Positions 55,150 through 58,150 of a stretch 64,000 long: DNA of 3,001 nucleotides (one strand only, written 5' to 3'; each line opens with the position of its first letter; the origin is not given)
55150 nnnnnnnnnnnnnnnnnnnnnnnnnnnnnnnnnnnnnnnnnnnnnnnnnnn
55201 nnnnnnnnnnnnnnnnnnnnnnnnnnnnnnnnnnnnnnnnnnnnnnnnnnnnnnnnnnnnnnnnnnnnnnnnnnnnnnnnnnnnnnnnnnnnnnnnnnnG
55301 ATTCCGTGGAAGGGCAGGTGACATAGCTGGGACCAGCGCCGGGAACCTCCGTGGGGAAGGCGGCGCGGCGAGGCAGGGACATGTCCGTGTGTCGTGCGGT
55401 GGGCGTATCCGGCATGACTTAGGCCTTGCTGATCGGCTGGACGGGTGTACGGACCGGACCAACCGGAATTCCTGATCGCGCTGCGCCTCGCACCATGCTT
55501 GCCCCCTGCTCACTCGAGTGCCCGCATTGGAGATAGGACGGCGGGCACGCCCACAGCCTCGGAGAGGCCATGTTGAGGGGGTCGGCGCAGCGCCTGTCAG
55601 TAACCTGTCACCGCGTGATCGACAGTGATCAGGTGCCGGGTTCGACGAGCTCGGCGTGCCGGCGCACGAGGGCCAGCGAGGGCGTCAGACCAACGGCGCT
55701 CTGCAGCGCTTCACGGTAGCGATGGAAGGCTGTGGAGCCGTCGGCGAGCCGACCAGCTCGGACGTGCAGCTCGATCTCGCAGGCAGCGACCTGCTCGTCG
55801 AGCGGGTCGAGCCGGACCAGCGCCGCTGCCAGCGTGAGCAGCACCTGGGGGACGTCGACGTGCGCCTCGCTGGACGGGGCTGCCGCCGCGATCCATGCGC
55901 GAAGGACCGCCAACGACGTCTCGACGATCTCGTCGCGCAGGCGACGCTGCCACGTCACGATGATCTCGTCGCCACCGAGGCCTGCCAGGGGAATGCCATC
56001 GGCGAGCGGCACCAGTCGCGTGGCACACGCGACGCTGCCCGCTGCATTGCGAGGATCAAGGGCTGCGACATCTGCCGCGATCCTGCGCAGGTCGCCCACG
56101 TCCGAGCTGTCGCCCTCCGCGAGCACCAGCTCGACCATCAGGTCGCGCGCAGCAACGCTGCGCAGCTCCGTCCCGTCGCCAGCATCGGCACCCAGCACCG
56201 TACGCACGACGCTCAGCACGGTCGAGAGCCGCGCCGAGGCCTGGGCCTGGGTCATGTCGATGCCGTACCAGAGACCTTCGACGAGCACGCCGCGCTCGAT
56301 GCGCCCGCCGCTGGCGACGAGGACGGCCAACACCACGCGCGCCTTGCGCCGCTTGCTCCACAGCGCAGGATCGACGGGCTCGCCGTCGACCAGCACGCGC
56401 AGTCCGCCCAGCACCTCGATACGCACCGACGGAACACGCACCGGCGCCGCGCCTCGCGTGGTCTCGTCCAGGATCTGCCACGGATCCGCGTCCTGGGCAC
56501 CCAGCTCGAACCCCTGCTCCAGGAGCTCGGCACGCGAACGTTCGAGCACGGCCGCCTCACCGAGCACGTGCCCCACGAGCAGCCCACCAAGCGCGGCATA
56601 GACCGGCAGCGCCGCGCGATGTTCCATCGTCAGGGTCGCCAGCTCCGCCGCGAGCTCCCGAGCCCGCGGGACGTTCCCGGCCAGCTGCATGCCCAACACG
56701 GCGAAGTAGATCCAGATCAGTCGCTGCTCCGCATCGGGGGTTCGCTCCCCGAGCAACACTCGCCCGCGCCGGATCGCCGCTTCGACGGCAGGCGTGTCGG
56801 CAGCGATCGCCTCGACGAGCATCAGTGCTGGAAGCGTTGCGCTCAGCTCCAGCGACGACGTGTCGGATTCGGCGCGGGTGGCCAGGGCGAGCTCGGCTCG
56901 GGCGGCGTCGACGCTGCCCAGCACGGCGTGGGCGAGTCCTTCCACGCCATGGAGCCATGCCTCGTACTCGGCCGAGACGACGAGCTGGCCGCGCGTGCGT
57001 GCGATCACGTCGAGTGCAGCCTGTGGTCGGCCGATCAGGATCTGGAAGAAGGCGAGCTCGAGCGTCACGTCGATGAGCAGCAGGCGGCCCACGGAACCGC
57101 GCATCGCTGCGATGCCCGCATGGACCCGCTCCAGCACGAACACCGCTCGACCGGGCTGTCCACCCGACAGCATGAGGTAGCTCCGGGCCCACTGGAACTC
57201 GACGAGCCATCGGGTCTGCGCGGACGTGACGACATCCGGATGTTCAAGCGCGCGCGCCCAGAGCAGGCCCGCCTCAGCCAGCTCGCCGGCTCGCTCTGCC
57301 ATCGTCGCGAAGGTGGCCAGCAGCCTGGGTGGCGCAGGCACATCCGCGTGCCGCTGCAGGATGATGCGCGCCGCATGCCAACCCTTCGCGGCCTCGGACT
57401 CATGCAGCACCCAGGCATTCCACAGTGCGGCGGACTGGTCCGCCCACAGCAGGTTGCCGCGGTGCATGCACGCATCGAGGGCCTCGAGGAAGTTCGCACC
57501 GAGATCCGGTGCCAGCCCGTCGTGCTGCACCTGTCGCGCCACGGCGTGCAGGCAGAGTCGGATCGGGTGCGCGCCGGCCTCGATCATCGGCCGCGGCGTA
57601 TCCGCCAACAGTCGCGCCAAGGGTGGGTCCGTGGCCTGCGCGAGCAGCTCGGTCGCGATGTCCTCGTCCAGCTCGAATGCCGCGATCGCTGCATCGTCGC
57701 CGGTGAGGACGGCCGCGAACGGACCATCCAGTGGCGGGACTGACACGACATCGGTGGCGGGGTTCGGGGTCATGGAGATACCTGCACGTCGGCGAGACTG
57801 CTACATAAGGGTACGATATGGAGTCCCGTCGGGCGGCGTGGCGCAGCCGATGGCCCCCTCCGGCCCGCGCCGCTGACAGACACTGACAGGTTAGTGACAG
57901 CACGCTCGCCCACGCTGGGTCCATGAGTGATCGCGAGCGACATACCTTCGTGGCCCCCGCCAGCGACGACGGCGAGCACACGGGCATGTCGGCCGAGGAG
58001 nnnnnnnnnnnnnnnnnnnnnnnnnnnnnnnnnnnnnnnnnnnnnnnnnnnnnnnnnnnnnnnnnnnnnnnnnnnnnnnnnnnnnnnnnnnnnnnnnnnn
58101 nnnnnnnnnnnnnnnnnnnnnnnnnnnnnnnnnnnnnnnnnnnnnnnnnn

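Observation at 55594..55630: Helically phased direct repeats immediately downstream of the SARP gene and upstream of the small ORF-E1 operon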

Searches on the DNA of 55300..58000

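Call 38: search_rna_families(source=window, start=55300, end=58000, threshold=evalue, max_evalue=1)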
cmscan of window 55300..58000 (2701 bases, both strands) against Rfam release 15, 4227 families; matches with E-value up to 1: 1.
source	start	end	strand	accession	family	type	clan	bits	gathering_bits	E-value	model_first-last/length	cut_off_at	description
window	55762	55819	+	RF01944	mir-2518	Gene; miRNA;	-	21.9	61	0.31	1-67/67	no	mir-2518 microRNA precursor family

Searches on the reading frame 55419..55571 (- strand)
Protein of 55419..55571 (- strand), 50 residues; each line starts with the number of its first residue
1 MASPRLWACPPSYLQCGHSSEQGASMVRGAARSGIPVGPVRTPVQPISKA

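Call 15: search_protein_families(library=pfam, proteins=[window:55419-55571:-], max_evalue=5)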
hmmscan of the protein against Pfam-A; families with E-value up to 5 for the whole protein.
window:55419-55571:- (50 aa): 1 family
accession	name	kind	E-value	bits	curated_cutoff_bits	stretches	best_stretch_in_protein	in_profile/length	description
PF20116.4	DUF6506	-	0.16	12.9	27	1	16-48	57-89/96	Family of unknown function (DUF6506)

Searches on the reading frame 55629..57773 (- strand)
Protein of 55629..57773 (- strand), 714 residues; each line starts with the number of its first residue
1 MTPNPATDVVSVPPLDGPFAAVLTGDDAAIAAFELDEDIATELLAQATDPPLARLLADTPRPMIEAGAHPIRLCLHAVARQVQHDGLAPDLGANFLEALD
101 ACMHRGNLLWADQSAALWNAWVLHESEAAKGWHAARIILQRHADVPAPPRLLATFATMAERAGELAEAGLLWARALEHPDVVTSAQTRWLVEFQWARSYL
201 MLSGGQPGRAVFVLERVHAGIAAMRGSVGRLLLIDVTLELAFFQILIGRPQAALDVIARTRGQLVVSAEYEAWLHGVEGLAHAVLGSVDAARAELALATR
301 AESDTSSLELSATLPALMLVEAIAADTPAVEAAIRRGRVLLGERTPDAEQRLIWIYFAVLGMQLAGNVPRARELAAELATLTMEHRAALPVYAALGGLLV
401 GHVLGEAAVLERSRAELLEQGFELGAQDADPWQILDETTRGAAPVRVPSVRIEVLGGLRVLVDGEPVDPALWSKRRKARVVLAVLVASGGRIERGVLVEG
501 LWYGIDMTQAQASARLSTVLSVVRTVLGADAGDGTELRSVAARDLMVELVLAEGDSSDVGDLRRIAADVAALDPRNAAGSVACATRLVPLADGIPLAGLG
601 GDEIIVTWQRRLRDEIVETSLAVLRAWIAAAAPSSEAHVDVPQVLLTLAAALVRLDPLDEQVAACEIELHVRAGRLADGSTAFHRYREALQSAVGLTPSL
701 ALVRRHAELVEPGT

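Call 7: search_protein_families(library=pfam, proteins=[window:55629-57773:-], max_evalue=0.01)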
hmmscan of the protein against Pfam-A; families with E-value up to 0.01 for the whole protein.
window:55629-57773:- (714 aa): 1 family
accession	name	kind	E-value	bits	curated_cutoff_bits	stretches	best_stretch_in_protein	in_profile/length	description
PF03704.23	BTAD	-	5.5e-05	24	22.1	1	592-709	37-145/146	Bacterial transcriptional activator domain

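Call 15: search_protein_families(library=pfam, proteins=[window:55629-57773:-], max_evalue=5)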
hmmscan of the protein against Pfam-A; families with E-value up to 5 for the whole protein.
window:55629-57773:- (714 aa): 1 family
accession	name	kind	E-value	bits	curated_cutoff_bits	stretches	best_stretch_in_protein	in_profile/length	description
PF03704.23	BTAD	-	5.5e-05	24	22.1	1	592-709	37-145/146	Bacterial transcriptional activator domain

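Call 40: find_homologous_proteins(query=window:55632-57773:-, max_evalue=0.00001)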
Query window:55632-57773:- (714 aa): 1 proteins with E <= 0.00001 among 8000 candidates.
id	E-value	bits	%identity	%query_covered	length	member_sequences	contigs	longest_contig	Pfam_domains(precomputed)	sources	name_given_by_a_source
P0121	0.0e+0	1512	100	100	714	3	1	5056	-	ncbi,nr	ncbi:MAG: hypothetical protein JWM25_1589 [Thermoleophilia bacterium]|nr:hypothetical protein [Therm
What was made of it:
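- Tried and rejected: A word-indexed search with the regulator alone found only itself (call 40).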

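Call 41: find_homologous_proteins(query=A2, max_evalue=0.00001)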
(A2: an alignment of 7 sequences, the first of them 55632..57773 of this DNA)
Query A2 (7 sequences) (714 aa, profile of the alignment): 14 proteins with E <= 0.00001 among 8000 candidates.
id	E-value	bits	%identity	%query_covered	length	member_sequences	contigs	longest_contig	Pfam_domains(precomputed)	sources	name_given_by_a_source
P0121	0.0e+0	1045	100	100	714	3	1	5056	-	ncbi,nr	ncbi:MAG: hypothetical protein JWM25_1589 [Thermoleophilia bacterium]|nr:hypothetical protein [Therm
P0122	5.8e-14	69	30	35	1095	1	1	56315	PF03704.24,PF13401.13,PF13191.13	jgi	jgi:DNA-binding SARP family transcriptional activator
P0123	2.0e-13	68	29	38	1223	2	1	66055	PF03704.24,PF17874.8,PF13424.13,PF13176.13,PF00486.35,PF13428.13,PF07719.24,PF13191.13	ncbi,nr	ncbi:MAG: tetratricopeptide repeat protein [Chloroflexi bacterium]|nr:tetratricopeptide repeat prote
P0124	2.6e-10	57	30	34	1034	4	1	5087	PF03704.24,PF00515.35,PF13424.13,PF07719.24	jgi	jgi:DNA-binding SARP family transcriptional activator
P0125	3.7e-10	57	30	35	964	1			PF03704.24,PF13414.13,PF00515.35,PF13424.13,PF13176.13,PF00486.35,PF13428.13,PF13181.13,PF07719.24,PF13374.13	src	-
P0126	1.6e-9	55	30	13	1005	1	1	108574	PF03704.24,PF13431.13,PF13176.13,PF24885.2,PF00486.35,PF13428.13,PF00931.29,PF13374.13,PF14559.13,PF17874.8,PF00515.35,PF13424.13,PF13181.13,PF07719.24,PF13174.13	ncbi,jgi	jgi:DNA-binding SARP family transcriptional activator/Tfp pilus assembly protein PilF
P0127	2.0e-9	54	33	36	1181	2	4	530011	PF03704.24,PF13401.13,PF13191.13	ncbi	ncbi:AAA family ATPase [Mycobacterium syngnathidarum]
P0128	1.1e-8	52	26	36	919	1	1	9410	PF03704.24,PF12862.14,PF00515.35,PF13424.13,PF13176.13,PF00486.35,PF13181.13,PF07719.24,PF13374.13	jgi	jgi:DNA-binding SARP family transcriptional activator/tetratricopeptide (TPR) repeat protein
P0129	3.1e-8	51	40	12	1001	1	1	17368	PF03704.24,PF17874.8,PF13424.13,PF00486.35,PF07719.24,PF00931.29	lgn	-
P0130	6.3e-8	50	25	36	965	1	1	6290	PF03704.24,PF17874.8,PF00515.35,PF13424.13,PF00486.35,PF07719.24,PF13191.13,PF13374.13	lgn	-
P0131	9.6e-8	49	24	35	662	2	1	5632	PF03704.24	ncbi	-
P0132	3.3e-7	47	-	-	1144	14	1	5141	PF03704.24,PF25872.1,PF13424.13,PF00486.35,PF13401.13,PF13191.13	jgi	jgi:predicted ATPase/DNA-binding SARP family transcriptional activator/tetratricopeptide (TPR) repea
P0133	7.0e-7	46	27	37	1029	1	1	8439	PF03704.24,PF25872.1,PF13424.13,PF00486.35,PF13401.13,PF07719.24,PF13191.13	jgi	jgi:predicted ATPase/DNA-binding SARP family transcriptional activator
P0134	7.6e-6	43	28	37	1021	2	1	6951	PF03704.24,PF17874.8,PF25872.1,PF13424.13,PF13401.13,PF07719.24,PF13191.13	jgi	jgi:predicted ATPase/DNA-binding SARP family transcriptional activator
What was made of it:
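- It also matches proteins annotated as SARP-family activators (call 41).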

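Call 42: search_solved_structures(query=A2, max_evalue=1, show_alignments=2)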
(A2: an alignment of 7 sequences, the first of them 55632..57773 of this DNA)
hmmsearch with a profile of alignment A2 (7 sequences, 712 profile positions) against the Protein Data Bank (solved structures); distinct sequences matched with E-value up to 1: 1.
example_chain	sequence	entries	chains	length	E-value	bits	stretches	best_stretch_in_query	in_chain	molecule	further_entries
2fez_A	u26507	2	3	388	1.7e-11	46.3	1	446-701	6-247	Probable regulatory protein embR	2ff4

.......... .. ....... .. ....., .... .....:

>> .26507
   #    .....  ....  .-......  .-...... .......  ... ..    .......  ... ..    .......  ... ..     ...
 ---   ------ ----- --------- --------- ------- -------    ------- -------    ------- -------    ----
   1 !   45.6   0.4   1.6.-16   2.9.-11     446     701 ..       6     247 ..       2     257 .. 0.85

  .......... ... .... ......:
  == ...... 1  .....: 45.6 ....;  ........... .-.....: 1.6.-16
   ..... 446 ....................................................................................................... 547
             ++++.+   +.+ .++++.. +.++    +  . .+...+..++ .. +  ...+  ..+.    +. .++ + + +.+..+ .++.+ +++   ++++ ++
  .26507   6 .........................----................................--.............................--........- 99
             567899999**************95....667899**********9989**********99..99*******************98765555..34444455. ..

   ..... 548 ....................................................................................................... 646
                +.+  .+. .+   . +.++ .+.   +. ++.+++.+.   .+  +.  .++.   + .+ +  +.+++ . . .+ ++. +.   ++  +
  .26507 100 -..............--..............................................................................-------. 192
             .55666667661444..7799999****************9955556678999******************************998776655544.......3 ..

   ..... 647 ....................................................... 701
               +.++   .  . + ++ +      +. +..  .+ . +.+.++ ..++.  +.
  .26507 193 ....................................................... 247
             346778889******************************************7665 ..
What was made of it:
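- On SARP-family regulator (the 714-aa protein): Profile against EmbR: E = 1.7e-11 over both domains (call 42).
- The family profile matches EmbR (PDB 2fez) at E = 1.7e-11 over the wHTH plus BTAD region (call 42).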

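Call 65: search_protein_families(library=ncbifam, proteins=[window:55632-57773:-], max_evalue=0.01)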
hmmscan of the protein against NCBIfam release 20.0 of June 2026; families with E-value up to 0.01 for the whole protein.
window:55632-57773:- (714 aa): 0 families

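Call 77: search_protein_representatives(protein=window:55632-57773:-)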
Query: 714 residues. Proteins with E-value up to 0.001 (for the whole library): 301; up to 1e-10: 32; up to 1e-30: 19. The best 150 are listed.
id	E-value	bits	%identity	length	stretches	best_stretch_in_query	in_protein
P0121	0.0e+00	1511.6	100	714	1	1-714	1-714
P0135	1.3e-152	526.2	44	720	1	18-710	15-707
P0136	5.9e-132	458.0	41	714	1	3-710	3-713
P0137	6.7e-122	424.7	41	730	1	32-710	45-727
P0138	1.3e-115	404.0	39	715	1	20-711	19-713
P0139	4.6e-87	309.6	41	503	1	26-494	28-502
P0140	4.3e-74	266.8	42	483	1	261-710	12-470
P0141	4.6e-72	260.1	42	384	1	15-379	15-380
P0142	4.9e-72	260.0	37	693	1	54-711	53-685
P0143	1.7e-63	231.7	35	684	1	38-710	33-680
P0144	8.9e-58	212.8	33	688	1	71-710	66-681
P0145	1.2e-57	212.5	34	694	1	57-710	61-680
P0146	6.6e-57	210.0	46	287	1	425-710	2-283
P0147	1.0e-53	199.4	32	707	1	53-713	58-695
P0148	2.1e-45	172.0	41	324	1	398-710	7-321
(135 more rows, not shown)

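Call 87: predict_structure(alignment_id=A6)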
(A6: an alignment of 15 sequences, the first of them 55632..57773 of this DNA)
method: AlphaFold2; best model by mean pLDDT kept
length: 714 residues; sequences in the alignment: 15
mean_pLDDT: 86.8   pTM: 0.60
mean pLDDT of the five models: 86.8, 86.5, 85.9, 85.7, 85.3
residues with pLDDT >= 90: 436; 70-90: 207; 50-70: 34; < 50: 37
segments of 3 or more residues with pLDDT < 50: 1-11, 426-431, 433-446
pLDDT, mean of each block of 10 residues (from residue 1): 34 72 93 90 87 90 95 94 68 93 94 92 83 95 94 95 93 97 93 94 92 95 81 92 93 95 73 92 91 91 79 94 88 89 81 93 88 91 82 90 85 90 62 42 54 94 87 83 95 92 84 84 81 63 87 91 96 91 96 92 92 96 94 65 96 95 95 92 96 95 90 57
secondary structure, 60 per line:
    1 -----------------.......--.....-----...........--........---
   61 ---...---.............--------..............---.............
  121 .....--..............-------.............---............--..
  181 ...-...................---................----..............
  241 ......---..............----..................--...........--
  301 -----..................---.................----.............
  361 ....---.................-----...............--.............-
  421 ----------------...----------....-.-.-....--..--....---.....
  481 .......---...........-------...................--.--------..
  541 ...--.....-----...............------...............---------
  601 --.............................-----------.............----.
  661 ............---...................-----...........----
elements in order (helices of 4 or more, strands of 3 or more residues): H18-24 H27-31 H37-47 H50-57 H70-82 H91-104 H108-125 H128-141 H149-161 H165-176 H179-183 H185-203 H207-222 H227-246 H250-263 H268-285 H288-298 H306-323 H327-343 H348-364 H368-384 H390-404 H407-419 E450-453 E459-462 H469-472 H476-487 E491-493 H494-501 H509-527 E539-543 E546-550 H558-570 H577-591 H603-631 H643-655 H660-672 H676-694 H700-710

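Call 89: fold_search(model_id=the predicted structure, library=pdb)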
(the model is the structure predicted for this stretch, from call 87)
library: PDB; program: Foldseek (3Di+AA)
matches with E <= 10: 1442; with E <= 0.001: 47
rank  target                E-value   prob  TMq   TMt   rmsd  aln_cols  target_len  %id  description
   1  8k60_J                3.3e-07  1.00  0.28  0.69   4.4       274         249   23  Cryo-EM structure of Streptomyces coelicolor transcription initiation complex with the global transcription factor Afs (released 2024-07-31)
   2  8hvr_I                3.7e-07  1.00  0.29  0.70   4.6       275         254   22  Cryo-EM structure of AfsR-dependent transcription activation complex with afsS promoter (released 2023-12-27)
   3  8k60_I                1.2e-06  1.00  0.28  0.71   4.3       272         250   23  Cryo-EM structure of Streptomyces coelicolor transcription initiation complex with the global transcription factor Afs (released 2024-07-31)
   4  2ff4_A                3.6e-06  1.00  0.29  0.50   4.4       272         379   21  Mycobacterium tuberculosis EmbR in complex with low affinity phosphopeptide (released 2006-01-24)
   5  2ff4_B                4.6e-06  1.00  0.29  0.52   4.5       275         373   21  Mycobacterium tuberculosis EmbR in complex with low affinity phosphopeptide (released 2006-01-24)
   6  2fez                  1.7e-05  1.00  0.27  0.48   4.8       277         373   20  Mycobacterium tuberculosis EmbR (released 2006-01-24)
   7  9rtt_Q                3.0e-05  1.00  0.20  0.17  22.0       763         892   10  Activated Elongation Complex with IWS1 and ELOF1 (released 2025-09-03)
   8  9hvq_Q                5.6e-05  1.00  0.29  0.24  21.5       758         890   10  Structure of the transcribing Pol II-DSIF-PAF-SPT6-RECQL5 complex (released 2025-07-16)
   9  8q9t_E                1.3e-04  1.00  0.20  0.16  29.2       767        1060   11  CryoEM structure of a S. Cerevisiae Ski238 complex bound to RNA (released 2023-11-29)
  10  4kvm_B                1.3e-04  1.00  0.18  0.17  31.8       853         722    8  The NatA (Naa10p/Naa15p) amino-terminal acetyltransferase complex bound to a bisubstrate analog (released 2013-07-31)
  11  9hn4_B                1.5e-04  0.99  0.17  0.11  26.0       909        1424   13  Cryo-EM structure of human separase bound to phosphorylated SCC1 (310-550 aa) (released 2025-09-03)
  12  5l9u_O                1.7e-04  1.00  0.35  0.37  21.8       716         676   11  Model of human Anaphase-promoting complex/Cyclosome (APC/C-CDH1) with a cross linked Ubiquitin variant-substrate-UBE2C (released 2016-09-14)
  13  4kvm_A                2.6e-04  0.99  0.18  0.18  31.6       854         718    9  The NatA (Naa10p/Naa15p) amino-terminal acetyltransferase complex bound to a bisubstrate analog (released 2013-07-31)
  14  4m57                  2.8e-04  1.00  0.19  0.19  27.7       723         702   13  Crystal structure of the pentatricopeptide repeat protein PPR10 from maize (released 2013-10-30)
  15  7t7t_A                3.1e-04  1.00  0.28  0.40  27.2       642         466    8  Structure of TSK/BRU1 bound to histone H3.1 (released 2022-03-30)
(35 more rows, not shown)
